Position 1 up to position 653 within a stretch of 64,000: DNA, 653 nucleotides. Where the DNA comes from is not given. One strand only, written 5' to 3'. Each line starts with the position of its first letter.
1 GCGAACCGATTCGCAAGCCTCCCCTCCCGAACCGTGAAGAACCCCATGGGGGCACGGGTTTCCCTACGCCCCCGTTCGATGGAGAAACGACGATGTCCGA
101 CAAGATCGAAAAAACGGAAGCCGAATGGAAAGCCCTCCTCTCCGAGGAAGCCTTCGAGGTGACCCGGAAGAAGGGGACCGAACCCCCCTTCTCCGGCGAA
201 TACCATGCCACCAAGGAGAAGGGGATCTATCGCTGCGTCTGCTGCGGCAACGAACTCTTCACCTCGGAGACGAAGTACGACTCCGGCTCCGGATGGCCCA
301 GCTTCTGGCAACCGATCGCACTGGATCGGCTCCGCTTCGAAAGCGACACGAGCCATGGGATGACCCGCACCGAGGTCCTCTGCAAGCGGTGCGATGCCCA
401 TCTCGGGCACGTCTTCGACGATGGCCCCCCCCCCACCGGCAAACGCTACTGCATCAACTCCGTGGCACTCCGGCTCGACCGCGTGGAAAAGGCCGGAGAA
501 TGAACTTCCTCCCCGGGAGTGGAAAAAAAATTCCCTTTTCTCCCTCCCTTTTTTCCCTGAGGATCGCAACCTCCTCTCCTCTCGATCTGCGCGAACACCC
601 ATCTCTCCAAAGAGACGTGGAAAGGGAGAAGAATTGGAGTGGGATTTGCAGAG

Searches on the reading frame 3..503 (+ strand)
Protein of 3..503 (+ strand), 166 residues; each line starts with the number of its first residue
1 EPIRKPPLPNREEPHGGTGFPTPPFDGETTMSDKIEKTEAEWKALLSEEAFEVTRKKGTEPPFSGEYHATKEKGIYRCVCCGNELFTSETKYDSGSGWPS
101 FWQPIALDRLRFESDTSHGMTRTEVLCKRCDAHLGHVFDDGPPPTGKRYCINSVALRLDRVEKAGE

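Call 16: search_protein_families(library=pfam, proteins=[window:3-503:+], max_evalue=0.0001)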
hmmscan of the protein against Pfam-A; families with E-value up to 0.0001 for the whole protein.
window:3-503:+ (166 aa): 1 family
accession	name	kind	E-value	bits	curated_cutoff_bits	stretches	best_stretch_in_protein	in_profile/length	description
PF01641.26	SelR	-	3.5e-52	175.7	24.9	1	46-158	1-114/116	SelR domain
